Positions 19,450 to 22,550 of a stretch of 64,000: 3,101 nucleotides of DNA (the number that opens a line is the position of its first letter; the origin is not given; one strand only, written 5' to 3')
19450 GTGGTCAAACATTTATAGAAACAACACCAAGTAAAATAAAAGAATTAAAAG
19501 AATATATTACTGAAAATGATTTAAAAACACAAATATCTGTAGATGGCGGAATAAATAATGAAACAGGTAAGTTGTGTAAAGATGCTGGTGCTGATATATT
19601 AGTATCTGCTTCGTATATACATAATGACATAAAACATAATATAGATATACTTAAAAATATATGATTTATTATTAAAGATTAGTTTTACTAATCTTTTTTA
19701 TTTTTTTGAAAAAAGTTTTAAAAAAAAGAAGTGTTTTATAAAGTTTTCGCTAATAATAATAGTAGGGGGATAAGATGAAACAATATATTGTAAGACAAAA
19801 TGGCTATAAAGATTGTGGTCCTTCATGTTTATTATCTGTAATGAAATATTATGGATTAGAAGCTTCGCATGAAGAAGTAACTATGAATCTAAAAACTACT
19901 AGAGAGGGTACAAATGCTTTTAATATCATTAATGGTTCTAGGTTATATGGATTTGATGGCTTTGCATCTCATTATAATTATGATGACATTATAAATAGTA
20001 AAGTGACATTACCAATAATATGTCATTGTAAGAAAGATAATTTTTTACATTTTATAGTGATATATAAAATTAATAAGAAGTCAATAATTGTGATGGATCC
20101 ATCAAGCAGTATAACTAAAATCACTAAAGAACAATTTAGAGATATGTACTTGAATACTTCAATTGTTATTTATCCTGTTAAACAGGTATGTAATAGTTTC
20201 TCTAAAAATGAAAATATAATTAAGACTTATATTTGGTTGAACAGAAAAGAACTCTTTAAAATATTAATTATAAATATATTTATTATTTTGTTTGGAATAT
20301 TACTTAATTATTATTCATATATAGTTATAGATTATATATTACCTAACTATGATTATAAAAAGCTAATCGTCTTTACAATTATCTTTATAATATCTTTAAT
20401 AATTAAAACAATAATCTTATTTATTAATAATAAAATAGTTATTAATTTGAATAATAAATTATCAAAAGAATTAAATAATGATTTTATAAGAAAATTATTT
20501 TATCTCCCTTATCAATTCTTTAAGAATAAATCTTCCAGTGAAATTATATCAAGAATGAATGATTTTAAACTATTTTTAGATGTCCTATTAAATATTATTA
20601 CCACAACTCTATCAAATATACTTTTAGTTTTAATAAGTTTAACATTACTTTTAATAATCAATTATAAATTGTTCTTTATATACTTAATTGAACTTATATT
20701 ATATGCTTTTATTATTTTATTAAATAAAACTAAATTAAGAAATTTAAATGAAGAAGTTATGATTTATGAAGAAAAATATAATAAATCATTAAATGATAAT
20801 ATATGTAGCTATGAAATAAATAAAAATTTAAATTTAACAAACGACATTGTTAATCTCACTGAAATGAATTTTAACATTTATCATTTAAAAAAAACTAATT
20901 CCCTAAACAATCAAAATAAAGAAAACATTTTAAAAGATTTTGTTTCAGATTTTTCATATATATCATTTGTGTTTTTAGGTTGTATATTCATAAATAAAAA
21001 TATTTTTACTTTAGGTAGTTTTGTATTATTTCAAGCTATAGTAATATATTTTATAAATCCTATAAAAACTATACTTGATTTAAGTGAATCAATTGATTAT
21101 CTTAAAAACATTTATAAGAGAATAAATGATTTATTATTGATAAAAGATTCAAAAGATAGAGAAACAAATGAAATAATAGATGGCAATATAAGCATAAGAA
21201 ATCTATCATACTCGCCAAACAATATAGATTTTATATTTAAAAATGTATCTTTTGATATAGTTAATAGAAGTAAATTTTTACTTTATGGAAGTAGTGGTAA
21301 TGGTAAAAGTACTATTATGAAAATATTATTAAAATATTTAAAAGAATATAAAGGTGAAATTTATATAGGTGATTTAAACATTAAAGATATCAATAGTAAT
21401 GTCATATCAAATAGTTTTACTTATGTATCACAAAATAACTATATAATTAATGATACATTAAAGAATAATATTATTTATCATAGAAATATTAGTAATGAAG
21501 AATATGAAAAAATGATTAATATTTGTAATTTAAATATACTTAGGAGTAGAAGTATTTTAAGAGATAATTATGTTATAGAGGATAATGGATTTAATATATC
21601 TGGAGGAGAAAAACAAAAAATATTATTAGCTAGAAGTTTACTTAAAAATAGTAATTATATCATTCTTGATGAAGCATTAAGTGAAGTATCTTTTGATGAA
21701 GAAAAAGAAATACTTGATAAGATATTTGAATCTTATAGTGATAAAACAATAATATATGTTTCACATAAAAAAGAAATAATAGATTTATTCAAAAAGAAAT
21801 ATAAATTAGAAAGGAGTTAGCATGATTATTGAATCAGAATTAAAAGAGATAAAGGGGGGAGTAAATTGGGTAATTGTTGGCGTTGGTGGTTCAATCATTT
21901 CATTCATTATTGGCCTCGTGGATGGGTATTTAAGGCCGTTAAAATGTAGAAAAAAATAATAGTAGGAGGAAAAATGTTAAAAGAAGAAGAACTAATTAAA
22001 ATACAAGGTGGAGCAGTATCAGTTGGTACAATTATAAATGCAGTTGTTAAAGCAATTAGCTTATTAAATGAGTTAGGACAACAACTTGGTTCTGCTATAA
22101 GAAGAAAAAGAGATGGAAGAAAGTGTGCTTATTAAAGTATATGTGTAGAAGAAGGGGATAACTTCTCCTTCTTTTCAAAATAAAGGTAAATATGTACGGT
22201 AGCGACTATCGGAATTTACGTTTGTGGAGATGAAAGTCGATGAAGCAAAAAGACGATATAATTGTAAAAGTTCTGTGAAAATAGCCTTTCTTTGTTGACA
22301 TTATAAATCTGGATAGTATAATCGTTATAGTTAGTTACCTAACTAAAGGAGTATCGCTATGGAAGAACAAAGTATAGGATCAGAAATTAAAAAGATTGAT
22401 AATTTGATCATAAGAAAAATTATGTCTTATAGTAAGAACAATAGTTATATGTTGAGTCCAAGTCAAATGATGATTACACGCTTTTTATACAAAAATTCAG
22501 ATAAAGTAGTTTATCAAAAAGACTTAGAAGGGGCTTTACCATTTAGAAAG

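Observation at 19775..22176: Unannotated two-peptide double-glycine bacteriocin locus behind a C39-peptidase ABC exporter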

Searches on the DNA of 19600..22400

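Call 81: search_rna_families(source=window, start=19600, end=22400, threshold=evalue, max_evalue=5)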
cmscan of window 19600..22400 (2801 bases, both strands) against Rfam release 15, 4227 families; matches with E-value up to 5: 6.
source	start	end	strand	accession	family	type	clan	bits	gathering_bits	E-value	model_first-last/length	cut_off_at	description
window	20898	20947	-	RF01096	PK-HAV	Cis-reg;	-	26.4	50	2.3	1-56/56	no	HepA virus 3'-terminal pseudoknot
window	22142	22181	+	RF03378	mir-7398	Gene; miRNA;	-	23.9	44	0.13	1-60/60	no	mir-7398 microRNA precursor family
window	22099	22176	-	RF02892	SR6_antitoxin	Gene; antisense;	-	22.5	55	0.99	1-104/104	no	Bacillus SR6 antitoxin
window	19857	19940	-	RF01192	SNORD11B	Gene; snRNA; snoRNA; CD-box;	CL00103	20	50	4.7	1-87/87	no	Small nucleolar RNA SNORD11B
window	22139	22176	+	RF01403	STnc290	Gene; sRNA;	-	19.9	60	3.1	1-65/65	no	STnc290 Hfq binding RNA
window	22100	22176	-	RF00558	L20_leader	Cis-reg; leader;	-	18.1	58.7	3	1-127/127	no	Ribosomal protein L20 leader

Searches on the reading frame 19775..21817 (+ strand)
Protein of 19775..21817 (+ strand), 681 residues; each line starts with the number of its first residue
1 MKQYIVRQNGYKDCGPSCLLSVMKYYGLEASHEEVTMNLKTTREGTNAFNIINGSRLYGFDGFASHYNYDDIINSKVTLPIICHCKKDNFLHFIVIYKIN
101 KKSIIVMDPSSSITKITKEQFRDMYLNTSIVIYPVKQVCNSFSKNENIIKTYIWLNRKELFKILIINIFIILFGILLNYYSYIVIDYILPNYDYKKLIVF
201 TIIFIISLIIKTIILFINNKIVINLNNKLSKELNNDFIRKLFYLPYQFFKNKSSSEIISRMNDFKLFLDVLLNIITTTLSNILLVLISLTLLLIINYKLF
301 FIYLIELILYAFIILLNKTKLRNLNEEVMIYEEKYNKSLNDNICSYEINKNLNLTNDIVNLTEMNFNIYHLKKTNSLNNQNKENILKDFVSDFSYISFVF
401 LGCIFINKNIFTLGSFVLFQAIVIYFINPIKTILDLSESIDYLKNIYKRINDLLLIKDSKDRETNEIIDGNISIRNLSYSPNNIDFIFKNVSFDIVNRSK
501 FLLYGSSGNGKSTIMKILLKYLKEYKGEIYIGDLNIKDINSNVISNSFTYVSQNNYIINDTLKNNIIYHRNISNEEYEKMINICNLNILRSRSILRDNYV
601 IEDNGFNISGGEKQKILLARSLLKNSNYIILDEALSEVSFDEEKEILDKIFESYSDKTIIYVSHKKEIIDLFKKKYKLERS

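Call 3: search_protein_families(library=pfam, proteins=[window:19775-21817:+], max_evalue=1)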
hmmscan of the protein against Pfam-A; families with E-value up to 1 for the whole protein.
window:19775-21817:+ (681 aa): 12 families
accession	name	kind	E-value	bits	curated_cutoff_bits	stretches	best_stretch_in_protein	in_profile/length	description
PF03412.21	Peptidase_C39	-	5.2e-27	94.7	22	1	3-134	2-130/133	Peptidase C39 family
PF00005.33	ABC_tran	-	7.8e-21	75.6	25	1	488-635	1-136/137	ABC transporter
PF00664.28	ABC_membrane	-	1.1e-20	74.9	28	1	161-429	2-273/274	ABC transporter transmembrane region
PF00910.28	RNA_helicase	-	0.0033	18.3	21.5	1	502-586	2-77/105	RNA helicase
PF13529.12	Peptidase_C39_2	-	0.0062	17.6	24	1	7-69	7-79/143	Peptidase_C39 like family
PF13555.12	AAA_29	-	0.014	15.6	27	1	488-515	12-39/61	P-loop containing region of AAA domain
PF13245.12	AAA_19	-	0.049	14.3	25.1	1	495-534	8-42/134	AAA domain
PF03193.22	RsgA_GTPase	-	0.068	13.4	30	1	499-524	107-132/174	RsgA GTPase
PF24883.2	NPHP3_N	-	0.099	13.3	24.8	1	499-526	23-50/164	Nephrocystin 3, N-terminal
PF00004.35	AAA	-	0.1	13.5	21.2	1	502-542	2-37/131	ATPase family associated with various cellular activities (AAA)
PF19263.5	DUF5906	-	0.11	13.6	27.6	1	503-567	1-74/114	Family of unknown function (DUF5906)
PF11814.14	DUF3335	-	0.18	11.7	25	0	8-49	6-46/206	Peptidase_C39 like family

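Call 4: search_protein_families(library=ncbifam, proteins=[window:19775-21817:+], max_evalue=1)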
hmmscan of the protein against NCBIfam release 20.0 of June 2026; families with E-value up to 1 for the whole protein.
window:19775-21817:+ (681 aa): 158 families (the best 25 are shown)
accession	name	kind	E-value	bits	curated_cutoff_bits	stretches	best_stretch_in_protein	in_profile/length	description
TIGR01193.1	bacteriocin_ABC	subfamily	1e-91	308.6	523.85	1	12-669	5-672/708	peptide cleavage/export ABC transporter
NF045998.1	cleave_ABC_plasm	equivalog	1.1e-83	281.7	500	1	8-671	2-666/673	Mbov_0121 family peptidase domain-containing ABC transporter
TIGR03796.1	NHLM_micro_ABC1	equivalog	1e-73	248.8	853.3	1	12-665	11-671/710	NHLP family bacteriocin export ABC transporter peptidase/permease/ATPase subunit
TIGR03375.1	type_I_sec_LssB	subfamily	1.9e-61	208.3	693.1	1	17-672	5-668/696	type I secretion system permease/ATPase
TIGR02203.1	MsbA_lipidA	equivalog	2.7e-49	168.1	602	1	191-667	48-530/572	lipid A export permease/ATP-binding protein MsbA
TIGR01846.1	type_I_sec_HlyB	subfamily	7.5e-48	163.3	725.55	1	18-668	4-654/694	type I secretion system permease/ATPase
TIGR03797.1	NHLM_micro_ABC2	equivalog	6e-47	160.5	709.4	1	98-636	78-617/686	NHLP bacteriocin export ABC transporter permease/ATPase subunit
NF010178.0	PRK13657.1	equivalog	1.2e-37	129.7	733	1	183-665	44-529/588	glucan ABC transporter ATP-binding protein/ permease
TIGR02857.1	CydD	equivalog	2.4e-35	122.5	435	1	459-674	311-525/529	thiol reductant ABC exporter subunit CydD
TIGR01842.1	type_I_sec_PrtD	subfamily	5.3e-35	121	510.15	1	156-672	4-520/544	type I secretion system permease/ATPase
NF050066.1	LPSTprtrPglK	equivalog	1.1e-34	119.8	1000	1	186-680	55-557/558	BC-type lipopolysaccharide transporter PglK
NF008364.0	PRK11160.1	equivalog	7.3e-34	117.3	630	1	230-678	92-547/575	heme ABC transporter ATP-binding protein/permease CydC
TIGR02204.1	MsbA_rel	hypoth_equivalog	1.7e-33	116.2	780.4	2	412-665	276-534/576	ABC transporter, permease/ATP-binding protein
NF008381.0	PRK11176.1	equivalog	4.4e-33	114.5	867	1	191-669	58-542/582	lipid A ABC transporter ATP-binding protein/permease MsbA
NF045513.1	HepA_fam_ABC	equivalog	1.8e-32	112.6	725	1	194-667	91-570/610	heterocyst formation ABC transporter subunit HepA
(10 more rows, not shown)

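Call 10: find_related_loci(query=window:19775-21817:+, collection=genome_contigs, flank=6000)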
Query window:19775-21817:+ (681 aa) in genome_contigs; peptide patterns used: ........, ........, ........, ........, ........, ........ (x = any residue, [..] = any of these).
147 stretches matched a pattern; 4 encode a relative of the query (tblastn E <= 1e-3); 4 distinct loci.
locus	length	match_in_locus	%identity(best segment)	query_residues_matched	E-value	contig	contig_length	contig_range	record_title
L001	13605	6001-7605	22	152-665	6e-31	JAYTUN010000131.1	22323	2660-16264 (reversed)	MAG: Ignavibacteria bacterium isolate GFS_5551 GFS_5551_130, whole genome shotgun sequence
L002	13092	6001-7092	25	299-671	2e-15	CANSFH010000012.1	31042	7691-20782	MAG TPA_asm: uncultured Mycoplasma sp. isolate SRR15730527_bin.41_metawrap_v1.3_MAG genome assembly, contig: NODE.2008_l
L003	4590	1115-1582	25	496-648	3e-8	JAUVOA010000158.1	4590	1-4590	MAG: Atribacterota bacterium isolate CSMAG_624 CSMAG_624_k141_1950710_length_4590_cov_14.2117, whole genome shotgun sequ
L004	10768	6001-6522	29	485-664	4e-13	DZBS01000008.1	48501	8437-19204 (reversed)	MAG TPA_asm: Draconibacterium orientale isolate SulCav_PC08_66_30_11 SulCav_PC08-66_308_length_48501_cov_6.845188, whole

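Call 23: search_solved_structures(query=window:19775-21817:+, max_evalue=1e-20, show_alignments=2)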
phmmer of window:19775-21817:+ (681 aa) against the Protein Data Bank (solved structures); distinct sequences matched with E-value up to 1e-20: 177 (the best 60 are shown).
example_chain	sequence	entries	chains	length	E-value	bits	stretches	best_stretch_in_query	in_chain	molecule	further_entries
8hf4_A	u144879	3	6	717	2.2e-69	237.8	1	9-675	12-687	Transport/processing ATP-binding protein ComA | Competence factor transporting ATP-binding protein/permease ComA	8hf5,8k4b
8hf7_A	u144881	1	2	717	3.8e-69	237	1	9-675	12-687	Competence factor transporting ATP-binding protein/permease ComA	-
8hf6_A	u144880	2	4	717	5.1e-69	236.6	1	9-675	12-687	Competence factor transporting ATP-binding protein/permease ComA | Transport/processing ATP-binding protein ComA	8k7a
4ry2_A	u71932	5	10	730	6.2e-68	233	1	3-674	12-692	ABC-type bacteriocin transporter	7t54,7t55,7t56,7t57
8vp3_A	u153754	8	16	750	6.8e-68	232.9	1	3-674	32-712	ABC-type bacteriocin transporter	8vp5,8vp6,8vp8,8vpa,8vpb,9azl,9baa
4s0f_A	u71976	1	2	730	1.4e-67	231.8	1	3-674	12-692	ABC-type bacteriocin transporter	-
6v9z_A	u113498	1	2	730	1.1e-66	228.9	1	3-674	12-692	ABC-type bacteriocin transporter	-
8vp9_A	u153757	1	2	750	7.5e-65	222.8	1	3-674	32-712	ABC-type bacteriocin transporter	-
8vow_A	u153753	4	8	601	1.7e-44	155.5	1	157-676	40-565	ABC-type bacteriocin transporter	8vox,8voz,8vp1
4f4c_A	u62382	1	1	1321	2e-44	155.3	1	410-667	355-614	Multidrug resistance protein pgp-1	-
7zk4_A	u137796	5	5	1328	6.2e-42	147.1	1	200-669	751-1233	ATP-dependent translocase ABCB1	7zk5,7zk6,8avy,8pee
7zk9_A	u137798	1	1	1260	7.8e-42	146.8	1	372-669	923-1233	ATP-dependent translocase ABCB1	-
7zk8_A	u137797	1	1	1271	8e-42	146.7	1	372-669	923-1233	ATP-dependent translocase ABCB1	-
7zka_A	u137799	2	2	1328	1.8e-41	145.6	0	375-669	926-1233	ATP-dependent translocase ABCB1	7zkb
9nfi_A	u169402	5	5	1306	2e-41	145.5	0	386-666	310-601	Permeability Glycoprotein (P-gp)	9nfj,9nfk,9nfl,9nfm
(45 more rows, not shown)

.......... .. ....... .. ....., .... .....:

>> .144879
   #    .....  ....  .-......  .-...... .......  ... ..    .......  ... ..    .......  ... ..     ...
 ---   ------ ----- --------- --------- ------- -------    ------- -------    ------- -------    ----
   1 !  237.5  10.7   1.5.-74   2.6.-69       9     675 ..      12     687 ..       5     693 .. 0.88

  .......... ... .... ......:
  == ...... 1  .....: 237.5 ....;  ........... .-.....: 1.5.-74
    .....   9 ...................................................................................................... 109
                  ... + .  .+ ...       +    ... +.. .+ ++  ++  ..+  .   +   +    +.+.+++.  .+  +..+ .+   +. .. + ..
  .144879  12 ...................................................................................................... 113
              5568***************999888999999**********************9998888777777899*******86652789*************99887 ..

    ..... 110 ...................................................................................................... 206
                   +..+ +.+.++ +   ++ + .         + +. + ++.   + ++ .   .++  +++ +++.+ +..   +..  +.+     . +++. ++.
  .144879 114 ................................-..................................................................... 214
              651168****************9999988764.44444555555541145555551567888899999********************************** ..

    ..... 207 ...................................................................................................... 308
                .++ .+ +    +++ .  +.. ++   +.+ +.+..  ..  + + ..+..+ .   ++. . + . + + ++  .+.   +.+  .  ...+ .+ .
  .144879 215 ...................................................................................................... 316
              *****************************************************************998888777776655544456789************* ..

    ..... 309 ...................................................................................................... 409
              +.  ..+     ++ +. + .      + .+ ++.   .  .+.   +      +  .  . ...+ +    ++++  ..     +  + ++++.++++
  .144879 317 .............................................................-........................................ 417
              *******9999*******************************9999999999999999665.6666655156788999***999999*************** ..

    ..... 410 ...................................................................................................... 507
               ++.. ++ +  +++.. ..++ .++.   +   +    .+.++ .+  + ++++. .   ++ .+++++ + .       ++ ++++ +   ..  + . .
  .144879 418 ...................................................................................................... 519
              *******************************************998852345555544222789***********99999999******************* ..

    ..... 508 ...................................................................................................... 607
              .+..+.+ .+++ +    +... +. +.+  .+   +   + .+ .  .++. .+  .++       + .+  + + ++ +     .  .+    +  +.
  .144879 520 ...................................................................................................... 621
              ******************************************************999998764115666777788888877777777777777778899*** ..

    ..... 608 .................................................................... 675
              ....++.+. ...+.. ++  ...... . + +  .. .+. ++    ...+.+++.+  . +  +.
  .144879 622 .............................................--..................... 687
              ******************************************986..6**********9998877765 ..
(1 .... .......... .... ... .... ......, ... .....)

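Call 49: list_cluster_members(proteins=[window:19775-21817:+, window:21822-21956:+, window:21974-22132:+, window:16425-18197:+])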
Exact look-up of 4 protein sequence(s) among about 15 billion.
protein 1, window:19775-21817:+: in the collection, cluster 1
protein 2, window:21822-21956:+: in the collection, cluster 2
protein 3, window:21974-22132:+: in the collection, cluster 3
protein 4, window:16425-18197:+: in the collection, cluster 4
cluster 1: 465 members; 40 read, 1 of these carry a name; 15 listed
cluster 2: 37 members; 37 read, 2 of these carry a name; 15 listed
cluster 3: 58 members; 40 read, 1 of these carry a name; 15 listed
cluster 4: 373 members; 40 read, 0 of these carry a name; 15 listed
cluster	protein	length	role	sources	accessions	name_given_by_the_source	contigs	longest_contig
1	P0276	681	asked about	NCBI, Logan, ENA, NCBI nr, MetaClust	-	-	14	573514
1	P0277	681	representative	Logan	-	-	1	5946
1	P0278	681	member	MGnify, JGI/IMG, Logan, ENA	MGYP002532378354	FL=1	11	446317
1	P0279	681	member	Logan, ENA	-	-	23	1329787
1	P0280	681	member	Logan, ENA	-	-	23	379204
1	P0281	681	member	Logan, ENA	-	-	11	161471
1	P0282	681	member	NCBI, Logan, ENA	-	-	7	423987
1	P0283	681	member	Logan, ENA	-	-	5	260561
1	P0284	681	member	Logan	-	-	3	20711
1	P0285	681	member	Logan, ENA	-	-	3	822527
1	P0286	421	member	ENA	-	-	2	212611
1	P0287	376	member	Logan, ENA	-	-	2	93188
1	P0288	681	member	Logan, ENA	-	-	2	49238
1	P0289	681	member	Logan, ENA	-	-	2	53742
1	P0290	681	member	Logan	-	-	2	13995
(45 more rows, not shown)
